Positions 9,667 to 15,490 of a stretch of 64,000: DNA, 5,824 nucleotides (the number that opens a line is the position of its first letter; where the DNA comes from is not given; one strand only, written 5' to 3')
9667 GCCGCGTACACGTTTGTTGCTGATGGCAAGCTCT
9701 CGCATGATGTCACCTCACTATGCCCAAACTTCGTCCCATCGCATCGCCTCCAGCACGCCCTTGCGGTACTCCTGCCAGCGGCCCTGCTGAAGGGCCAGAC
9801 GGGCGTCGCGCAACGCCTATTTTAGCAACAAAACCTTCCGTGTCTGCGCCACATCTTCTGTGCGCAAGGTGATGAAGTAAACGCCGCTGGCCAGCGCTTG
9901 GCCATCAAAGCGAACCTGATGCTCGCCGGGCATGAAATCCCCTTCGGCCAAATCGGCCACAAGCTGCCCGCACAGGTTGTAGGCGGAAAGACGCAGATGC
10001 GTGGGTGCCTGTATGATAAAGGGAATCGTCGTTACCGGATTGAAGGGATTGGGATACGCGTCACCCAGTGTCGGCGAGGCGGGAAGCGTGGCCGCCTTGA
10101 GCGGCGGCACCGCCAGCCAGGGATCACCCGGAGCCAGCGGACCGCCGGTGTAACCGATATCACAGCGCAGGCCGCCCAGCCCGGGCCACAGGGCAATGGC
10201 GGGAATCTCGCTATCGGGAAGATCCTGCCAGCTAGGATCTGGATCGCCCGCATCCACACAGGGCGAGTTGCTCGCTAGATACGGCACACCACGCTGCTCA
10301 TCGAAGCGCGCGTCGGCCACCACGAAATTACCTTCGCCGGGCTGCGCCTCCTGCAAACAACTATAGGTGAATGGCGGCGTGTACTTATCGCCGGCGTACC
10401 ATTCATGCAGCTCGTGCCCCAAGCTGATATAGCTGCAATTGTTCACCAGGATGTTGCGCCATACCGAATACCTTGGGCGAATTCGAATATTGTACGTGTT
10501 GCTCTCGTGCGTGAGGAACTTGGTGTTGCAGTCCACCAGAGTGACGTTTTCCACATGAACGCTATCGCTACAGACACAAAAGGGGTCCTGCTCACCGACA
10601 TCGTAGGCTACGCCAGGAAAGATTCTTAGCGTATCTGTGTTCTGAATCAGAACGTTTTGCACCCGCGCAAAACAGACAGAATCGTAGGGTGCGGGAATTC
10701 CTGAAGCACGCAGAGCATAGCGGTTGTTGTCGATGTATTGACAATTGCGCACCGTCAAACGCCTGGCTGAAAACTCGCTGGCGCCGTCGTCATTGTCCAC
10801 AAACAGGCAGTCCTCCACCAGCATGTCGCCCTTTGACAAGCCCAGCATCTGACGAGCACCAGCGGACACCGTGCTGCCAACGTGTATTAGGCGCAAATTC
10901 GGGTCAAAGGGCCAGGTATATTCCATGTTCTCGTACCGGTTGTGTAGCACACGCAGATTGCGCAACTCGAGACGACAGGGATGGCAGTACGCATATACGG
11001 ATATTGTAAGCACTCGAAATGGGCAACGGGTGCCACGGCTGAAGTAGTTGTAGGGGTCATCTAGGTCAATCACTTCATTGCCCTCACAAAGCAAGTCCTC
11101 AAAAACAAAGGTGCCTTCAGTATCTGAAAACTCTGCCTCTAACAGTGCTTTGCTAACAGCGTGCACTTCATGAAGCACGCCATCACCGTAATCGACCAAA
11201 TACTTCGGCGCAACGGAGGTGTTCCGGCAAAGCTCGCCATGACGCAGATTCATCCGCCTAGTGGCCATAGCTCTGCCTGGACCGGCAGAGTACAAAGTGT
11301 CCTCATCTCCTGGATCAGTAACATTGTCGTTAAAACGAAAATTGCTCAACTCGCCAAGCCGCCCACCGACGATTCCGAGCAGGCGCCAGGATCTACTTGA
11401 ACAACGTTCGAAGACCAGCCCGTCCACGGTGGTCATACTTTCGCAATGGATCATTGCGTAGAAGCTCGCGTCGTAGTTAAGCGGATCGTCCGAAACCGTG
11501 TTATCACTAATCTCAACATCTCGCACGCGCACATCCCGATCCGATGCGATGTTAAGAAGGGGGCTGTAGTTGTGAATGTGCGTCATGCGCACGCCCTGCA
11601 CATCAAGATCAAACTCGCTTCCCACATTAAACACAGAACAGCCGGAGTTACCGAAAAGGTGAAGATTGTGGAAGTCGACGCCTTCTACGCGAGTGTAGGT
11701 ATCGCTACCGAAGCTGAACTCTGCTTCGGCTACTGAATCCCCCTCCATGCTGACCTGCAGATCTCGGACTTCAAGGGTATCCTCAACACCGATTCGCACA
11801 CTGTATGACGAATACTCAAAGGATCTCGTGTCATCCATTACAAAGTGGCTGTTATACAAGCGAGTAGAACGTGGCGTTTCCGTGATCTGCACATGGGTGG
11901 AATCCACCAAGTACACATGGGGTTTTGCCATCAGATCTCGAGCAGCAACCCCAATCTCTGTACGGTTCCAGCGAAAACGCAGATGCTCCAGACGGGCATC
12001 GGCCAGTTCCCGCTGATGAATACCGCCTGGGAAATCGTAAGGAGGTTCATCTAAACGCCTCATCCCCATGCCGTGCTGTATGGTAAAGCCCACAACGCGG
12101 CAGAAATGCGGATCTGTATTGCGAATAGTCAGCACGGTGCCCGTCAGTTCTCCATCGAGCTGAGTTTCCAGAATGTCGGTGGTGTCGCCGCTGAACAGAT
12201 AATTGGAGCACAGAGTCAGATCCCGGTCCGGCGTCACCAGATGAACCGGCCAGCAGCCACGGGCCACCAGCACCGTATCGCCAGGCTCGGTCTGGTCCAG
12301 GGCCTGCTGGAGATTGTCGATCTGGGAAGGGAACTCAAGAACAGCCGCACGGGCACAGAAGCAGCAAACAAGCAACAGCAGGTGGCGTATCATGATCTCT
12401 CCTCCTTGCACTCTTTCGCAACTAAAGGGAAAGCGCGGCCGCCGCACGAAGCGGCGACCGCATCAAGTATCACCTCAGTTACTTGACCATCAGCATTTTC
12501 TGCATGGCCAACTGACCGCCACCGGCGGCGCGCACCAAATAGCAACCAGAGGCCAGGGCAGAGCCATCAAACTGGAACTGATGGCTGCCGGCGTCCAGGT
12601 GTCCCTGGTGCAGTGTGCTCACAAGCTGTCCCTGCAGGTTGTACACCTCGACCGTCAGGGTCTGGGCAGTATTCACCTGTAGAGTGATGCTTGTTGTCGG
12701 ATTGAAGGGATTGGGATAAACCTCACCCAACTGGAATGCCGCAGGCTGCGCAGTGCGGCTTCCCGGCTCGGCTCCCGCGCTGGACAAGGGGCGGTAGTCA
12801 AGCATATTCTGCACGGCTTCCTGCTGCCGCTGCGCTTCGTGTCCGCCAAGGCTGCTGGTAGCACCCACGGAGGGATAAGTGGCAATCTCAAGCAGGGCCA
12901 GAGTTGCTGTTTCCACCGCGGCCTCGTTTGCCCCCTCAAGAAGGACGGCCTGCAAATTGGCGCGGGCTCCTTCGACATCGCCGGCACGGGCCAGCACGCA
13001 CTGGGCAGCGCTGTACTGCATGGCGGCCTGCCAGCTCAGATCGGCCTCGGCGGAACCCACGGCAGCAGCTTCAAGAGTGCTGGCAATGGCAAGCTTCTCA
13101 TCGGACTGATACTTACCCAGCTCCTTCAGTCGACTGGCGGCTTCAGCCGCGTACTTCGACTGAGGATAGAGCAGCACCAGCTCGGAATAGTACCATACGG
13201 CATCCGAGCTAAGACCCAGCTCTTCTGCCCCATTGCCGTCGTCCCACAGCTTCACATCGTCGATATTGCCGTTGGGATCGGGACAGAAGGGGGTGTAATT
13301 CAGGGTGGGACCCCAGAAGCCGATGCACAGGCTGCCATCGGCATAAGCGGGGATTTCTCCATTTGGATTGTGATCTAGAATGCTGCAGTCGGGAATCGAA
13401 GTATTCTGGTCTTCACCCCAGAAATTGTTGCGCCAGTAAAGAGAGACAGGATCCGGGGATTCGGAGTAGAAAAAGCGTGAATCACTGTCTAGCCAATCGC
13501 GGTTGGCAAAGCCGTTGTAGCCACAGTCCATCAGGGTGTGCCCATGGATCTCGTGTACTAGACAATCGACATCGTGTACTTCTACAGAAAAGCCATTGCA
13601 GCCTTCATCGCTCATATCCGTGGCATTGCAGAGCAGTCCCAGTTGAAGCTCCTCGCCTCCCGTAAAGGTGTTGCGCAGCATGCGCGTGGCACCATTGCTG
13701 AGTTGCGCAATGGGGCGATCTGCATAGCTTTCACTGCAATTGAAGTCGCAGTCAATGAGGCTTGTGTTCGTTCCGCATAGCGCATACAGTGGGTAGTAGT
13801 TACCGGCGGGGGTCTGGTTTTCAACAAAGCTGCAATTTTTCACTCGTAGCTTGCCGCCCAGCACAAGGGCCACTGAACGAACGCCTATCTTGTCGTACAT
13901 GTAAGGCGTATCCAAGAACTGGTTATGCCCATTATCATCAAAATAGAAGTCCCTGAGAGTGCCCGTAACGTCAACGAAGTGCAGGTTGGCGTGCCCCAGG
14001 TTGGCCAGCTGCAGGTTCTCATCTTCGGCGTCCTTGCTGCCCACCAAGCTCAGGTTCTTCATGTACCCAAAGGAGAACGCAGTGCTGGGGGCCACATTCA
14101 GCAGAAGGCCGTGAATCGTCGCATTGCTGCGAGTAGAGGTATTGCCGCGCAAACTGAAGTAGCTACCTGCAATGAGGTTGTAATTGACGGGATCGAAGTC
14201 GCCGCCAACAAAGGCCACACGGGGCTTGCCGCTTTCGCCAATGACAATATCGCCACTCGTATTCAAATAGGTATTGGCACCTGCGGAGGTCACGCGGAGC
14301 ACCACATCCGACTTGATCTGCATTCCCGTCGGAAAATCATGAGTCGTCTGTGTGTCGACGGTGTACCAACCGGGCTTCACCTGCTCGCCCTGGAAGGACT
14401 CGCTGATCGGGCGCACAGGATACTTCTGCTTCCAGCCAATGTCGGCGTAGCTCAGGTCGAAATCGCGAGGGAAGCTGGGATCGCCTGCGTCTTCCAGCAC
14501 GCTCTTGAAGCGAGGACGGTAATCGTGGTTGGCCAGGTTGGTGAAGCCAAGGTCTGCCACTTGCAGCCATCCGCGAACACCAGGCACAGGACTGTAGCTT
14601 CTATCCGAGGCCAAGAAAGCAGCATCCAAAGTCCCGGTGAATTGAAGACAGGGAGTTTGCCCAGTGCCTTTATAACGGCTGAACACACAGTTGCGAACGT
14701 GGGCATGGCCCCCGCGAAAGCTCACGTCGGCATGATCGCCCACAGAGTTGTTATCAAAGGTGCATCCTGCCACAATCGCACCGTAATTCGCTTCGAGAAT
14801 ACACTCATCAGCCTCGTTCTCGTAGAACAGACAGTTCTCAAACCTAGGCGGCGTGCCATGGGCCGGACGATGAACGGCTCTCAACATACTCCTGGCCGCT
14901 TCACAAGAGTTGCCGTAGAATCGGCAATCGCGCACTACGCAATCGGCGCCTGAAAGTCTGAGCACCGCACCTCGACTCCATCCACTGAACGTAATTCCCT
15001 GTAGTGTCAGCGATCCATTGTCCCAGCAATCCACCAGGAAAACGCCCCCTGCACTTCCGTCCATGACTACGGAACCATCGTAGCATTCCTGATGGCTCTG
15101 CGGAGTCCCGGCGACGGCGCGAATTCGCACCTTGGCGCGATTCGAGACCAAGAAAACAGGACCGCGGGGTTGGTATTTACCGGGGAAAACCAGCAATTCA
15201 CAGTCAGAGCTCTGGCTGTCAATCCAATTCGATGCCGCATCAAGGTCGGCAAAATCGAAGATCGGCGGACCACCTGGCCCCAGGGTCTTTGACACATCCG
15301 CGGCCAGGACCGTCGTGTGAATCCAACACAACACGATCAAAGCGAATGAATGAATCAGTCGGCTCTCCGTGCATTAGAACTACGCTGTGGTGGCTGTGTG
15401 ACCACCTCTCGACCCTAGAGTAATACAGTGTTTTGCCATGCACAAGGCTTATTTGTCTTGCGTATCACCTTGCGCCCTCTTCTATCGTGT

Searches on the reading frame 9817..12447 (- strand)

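Call 54: search_protein_families(library=pfam, proteins=[window:9817-12447:-], max_evalue=0.0001)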
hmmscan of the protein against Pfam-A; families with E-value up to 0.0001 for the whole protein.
window:9817-12447:- (876 aa): 1 family
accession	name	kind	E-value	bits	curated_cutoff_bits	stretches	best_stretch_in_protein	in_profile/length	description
PF18962.6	Por_Secre_tail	-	8.2e-07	29.7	27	1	798-872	2-73/75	Secretion system C-terminal sorting domain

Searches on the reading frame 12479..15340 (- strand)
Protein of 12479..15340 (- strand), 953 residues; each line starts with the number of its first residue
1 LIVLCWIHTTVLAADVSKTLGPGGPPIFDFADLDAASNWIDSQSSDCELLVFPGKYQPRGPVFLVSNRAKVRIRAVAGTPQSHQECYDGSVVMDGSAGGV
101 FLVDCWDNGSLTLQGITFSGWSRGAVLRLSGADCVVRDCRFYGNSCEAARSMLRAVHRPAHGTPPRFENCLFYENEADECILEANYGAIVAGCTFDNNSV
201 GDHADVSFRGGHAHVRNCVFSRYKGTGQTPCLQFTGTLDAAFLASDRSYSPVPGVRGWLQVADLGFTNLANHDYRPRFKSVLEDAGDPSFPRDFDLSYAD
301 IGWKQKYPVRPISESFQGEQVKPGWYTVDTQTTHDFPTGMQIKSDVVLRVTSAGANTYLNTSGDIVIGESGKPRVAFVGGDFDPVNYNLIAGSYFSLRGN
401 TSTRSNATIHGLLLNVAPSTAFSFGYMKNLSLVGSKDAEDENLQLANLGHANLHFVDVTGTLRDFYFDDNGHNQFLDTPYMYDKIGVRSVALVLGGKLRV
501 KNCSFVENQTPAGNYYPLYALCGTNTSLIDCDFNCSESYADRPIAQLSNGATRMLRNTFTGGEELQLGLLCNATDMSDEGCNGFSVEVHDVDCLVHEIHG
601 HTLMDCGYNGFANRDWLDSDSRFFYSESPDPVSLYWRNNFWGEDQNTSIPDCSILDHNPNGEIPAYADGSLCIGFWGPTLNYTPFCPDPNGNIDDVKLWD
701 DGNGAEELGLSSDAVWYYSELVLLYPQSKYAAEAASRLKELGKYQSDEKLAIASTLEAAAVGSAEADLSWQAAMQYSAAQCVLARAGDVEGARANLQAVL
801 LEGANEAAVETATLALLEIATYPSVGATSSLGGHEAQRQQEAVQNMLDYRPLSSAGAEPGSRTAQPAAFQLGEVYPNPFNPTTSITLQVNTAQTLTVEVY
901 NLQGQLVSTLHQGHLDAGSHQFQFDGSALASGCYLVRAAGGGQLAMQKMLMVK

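Call 54: search_protein_families(library=pfam, proteins=[window:12479-15340:-], max_evalue=0.0001)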
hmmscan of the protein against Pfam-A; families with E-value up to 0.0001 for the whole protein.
window:12479-15340:- (953 aa): 3 families
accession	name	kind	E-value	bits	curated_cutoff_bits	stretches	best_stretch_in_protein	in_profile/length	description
PF18962.6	Por_Secre_tail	-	5.5e-11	43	27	1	874-949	1-73/75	Secretion system C-terminal sorting domain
PF13229.12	Beta_helix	-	9.6e-10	38.7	25.9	1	104-227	4-117/158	Right handed beta helix region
PF13860.13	FlgD_ig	-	2.7e-08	34.1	27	1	883-939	10-74/79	FlgD Ig-like domain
